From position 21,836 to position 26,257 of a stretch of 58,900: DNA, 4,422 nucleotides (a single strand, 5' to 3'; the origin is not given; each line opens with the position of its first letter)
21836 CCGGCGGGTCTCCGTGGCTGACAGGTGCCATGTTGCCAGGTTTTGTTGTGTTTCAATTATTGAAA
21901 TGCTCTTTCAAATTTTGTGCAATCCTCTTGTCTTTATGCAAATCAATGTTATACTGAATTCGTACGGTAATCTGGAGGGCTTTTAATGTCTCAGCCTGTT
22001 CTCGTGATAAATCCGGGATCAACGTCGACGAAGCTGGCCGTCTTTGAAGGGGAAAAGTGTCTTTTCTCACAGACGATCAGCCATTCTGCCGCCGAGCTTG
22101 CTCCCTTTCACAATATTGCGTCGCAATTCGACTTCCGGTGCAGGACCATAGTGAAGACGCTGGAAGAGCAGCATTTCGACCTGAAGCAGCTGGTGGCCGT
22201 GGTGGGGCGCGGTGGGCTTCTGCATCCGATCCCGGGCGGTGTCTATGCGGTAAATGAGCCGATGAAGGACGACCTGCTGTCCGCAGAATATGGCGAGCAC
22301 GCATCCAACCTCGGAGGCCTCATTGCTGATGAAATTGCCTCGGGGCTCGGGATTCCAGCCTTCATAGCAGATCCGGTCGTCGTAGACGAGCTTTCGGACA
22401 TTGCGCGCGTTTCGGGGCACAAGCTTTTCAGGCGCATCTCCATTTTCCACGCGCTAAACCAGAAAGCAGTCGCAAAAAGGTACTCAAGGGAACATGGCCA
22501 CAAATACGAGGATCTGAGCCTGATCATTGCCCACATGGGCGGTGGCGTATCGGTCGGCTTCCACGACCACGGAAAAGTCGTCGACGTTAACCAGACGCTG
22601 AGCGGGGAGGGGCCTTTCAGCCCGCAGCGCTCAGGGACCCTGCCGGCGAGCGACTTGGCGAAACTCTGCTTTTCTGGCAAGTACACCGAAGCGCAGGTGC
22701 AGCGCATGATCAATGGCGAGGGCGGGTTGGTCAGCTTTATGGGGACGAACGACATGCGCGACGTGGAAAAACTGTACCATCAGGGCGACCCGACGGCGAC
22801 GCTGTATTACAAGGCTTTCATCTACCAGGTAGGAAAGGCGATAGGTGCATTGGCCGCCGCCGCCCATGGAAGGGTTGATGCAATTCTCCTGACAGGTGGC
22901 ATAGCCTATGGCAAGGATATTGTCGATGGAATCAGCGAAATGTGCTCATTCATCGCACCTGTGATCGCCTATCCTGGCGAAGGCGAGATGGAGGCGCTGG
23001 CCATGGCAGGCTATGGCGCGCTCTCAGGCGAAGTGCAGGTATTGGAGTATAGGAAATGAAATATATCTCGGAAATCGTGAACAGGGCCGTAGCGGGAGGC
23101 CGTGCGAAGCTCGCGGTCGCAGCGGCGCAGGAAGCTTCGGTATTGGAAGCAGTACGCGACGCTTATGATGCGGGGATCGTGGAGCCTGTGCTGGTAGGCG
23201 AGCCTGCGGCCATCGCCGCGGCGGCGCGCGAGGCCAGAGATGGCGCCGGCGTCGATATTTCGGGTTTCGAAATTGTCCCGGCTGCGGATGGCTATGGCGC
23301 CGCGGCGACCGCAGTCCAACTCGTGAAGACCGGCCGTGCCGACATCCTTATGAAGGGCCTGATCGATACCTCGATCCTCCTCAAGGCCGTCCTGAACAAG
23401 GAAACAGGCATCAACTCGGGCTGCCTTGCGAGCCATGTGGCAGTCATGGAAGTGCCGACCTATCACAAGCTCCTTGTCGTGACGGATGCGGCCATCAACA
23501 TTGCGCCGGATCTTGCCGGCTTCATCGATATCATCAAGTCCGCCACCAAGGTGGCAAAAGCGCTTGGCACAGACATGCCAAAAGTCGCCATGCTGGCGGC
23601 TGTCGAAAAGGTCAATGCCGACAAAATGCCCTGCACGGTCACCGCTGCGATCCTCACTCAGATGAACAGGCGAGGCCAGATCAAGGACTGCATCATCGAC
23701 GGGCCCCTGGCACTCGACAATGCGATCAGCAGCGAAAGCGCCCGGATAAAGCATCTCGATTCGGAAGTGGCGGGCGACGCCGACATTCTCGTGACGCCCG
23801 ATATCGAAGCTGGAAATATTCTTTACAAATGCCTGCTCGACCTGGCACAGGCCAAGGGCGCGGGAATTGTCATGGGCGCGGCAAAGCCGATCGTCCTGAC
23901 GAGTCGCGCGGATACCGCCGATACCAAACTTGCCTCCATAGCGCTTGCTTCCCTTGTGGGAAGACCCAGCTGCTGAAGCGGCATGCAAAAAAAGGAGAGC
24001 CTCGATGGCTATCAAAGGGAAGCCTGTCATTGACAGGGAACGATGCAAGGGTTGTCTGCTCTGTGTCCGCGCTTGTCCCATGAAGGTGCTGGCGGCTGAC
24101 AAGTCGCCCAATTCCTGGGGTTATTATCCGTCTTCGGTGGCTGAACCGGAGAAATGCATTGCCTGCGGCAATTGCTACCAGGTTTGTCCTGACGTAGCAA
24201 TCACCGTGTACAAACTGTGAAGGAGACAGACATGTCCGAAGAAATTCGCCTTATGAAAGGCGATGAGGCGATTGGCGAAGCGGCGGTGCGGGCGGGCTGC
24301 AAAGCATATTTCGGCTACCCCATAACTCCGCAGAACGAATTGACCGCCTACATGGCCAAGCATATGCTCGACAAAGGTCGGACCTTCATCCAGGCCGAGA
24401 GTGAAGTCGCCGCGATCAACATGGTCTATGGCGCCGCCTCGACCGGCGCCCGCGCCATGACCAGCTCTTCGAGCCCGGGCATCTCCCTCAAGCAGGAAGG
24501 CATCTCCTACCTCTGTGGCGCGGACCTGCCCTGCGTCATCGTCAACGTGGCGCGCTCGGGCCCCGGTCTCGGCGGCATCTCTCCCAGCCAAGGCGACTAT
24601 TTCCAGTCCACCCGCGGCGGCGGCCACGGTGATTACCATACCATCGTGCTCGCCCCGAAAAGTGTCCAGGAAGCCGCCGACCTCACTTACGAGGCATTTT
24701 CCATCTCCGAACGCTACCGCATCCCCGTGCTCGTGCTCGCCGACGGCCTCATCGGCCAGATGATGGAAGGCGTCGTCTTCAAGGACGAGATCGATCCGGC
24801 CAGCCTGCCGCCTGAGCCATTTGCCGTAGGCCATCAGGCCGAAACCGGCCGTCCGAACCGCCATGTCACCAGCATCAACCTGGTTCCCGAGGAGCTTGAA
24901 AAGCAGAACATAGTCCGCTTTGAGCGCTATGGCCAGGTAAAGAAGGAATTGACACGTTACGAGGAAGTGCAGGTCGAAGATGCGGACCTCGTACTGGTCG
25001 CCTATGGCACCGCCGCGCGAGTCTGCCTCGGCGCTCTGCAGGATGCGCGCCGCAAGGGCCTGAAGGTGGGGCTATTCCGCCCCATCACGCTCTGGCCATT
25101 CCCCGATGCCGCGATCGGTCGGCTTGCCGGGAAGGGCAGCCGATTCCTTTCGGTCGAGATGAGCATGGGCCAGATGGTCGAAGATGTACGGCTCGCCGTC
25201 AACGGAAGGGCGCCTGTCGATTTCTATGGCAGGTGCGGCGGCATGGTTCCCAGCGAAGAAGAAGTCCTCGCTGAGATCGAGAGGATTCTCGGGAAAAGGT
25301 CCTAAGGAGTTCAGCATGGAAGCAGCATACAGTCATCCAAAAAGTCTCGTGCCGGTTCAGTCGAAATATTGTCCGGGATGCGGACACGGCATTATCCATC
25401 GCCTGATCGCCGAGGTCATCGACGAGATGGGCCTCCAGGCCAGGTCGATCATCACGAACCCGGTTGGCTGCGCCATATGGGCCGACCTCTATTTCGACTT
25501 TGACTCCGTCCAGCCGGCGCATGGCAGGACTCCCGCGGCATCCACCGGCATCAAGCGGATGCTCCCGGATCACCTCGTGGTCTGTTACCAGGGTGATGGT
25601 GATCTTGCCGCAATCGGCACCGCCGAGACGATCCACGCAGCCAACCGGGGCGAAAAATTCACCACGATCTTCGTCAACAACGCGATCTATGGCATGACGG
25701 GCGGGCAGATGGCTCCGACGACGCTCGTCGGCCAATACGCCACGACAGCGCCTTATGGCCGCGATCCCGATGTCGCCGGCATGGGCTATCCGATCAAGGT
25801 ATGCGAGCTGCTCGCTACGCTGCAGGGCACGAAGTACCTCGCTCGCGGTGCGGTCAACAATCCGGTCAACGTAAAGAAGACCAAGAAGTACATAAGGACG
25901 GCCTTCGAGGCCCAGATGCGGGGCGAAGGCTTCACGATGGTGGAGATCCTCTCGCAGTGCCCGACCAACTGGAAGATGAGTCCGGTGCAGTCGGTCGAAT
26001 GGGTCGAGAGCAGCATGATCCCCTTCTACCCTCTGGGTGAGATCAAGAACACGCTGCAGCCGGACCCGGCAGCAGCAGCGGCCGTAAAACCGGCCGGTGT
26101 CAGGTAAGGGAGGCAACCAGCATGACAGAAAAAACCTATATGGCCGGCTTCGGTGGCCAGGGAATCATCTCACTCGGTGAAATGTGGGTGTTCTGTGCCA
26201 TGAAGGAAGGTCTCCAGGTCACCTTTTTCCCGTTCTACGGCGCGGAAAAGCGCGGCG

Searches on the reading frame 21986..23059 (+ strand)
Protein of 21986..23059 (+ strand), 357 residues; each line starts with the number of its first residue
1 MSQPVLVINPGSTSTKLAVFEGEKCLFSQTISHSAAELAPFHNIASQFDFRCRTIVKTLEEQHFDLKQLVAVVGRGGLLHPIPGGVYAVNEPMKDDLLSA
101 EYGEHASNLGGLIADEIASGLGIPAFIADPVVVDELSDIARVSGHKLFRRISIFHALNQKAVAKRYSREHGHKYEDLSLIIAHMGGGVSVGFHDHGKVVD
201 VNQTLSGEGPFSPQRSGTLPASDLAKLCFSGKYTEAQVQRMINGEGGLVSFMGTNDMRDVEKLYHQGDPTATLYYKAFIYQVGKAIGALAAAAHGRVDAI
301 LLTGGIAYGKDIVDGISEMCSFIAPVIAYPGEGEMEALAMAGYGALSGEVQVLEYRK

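Call 95: search_protein_families(library=pfam, proteins=[window:21986-23059:+], max_evalue=0.00001)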
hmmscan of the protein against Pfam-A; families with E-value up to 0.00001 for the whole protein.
window:21986-23059:+ (357 aa): 1 family
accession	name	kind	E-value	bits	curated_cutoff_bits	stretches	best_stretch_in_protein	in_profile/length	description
PF00871.23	Acetate_kinase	-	8.4e-21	74.5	22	1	154-307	177-333/392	Acetokinase family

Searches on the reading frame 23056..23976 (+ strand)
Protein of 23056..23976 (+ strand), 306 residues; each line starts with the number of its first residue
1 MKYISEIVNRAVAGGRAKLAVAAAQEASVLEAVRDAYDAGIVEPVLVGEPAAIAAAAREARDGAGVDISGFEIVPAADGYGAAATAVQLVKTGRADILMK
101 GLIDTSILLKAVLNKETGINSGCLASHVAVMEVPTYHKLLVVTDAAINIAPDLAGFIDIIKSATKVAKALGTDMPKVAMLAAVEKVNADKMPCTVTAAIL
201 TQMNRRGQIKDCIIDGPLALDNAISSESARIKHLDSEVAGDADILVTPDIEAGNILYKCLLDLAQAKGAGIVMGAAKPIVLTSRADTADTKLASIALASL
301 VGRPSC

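Call 95: search_protein_families(library=pfam, proteins=[window:23056-23976:+], max_evalue=0.00001)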
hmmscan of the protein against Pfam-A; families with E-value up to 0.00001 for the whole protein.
window:23056-23976:+ (306 aa): 1 family
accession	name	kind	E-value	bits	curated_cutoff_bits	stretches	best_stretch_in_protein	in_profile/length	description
PF01515.24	PTA_PTB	-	3.1e-51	175.1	24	1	84-298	106-318/319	Phosphate acetyl/butaryl transferase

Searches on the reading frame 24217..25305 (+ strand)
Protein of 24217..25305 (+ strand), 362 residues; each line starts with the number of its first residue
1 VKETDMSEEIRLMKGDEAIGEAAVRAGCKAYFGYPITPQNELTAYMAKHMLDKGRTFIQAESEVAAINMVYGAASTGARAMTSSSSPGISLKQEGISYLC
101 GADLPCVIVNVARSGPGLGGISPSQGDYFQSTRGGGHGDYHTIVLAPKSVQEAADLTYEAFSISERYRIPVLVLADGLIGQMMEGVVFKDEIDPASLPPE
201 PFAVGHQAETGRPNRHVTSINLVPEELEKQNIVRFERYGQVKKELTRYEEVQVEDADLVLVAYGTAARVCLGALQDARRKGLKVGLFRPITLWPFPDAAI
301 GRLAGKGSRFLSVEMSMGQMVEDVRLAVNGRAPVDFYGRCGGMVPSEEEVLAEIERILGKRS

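Call 95: search_protein_families(library=pfam, proteins=[window:24217-25305:+], max_evalue=0.00001)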
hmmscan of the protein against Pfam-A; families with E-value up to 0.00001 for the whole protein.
window:24217-25305:+ (362 aa): 3 families
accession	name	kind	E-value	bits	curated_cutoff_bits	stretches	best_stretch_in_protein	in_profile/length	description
PF01855.24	POR_N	-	3.4e-49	168.1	27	1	21-204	1-183/231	Pyruvate flavodoxin/ferredoxin oxidoreductase, thiamine diP-bdg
PF17147.9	PFOR_II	-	2.5e-22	79.6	27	1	256-350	1-102/102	Pyruvate:ferredoxin oxidoreductase core domain II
PF02780.25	Transketolase_C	-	1.1e-07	32.2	25.9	1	250-315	4-69/124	Transketolase, C-terminal domain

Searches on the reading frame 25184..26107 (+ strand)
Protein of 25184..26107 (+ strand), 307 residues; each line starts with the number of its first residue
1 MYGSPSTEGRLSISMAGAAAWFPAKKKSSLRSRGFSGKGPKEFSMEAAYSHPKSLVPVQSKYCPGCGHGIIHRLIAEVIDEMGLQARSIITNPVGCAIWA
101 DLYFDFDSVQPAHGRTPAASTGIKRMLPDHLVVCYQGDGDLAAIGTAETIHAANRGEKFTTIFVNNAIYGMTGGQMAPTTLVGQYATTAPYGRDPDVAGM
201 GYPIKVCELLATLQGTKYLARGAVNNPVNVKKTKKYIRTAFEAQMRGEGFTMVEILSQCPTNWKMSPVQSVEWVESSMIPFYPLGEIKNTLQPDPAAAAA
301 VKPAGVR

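Call 95: search_protein_families(library=pfam, proteins=[window:25184-26107:+], max_evalue=0.00001)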
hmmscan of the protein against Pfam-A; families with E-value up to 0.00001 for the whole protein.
window:25184-26107:+ (307 aa): 1 family
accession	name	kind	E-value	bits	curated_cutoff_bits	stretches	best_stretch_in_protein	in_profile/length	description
PF02775.26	TPP_enzyme_C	-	2e-18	67.1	21.9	1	107-255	24-151/151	Thiamine pyrophosphate enzyme, C-terminal TPP binding domain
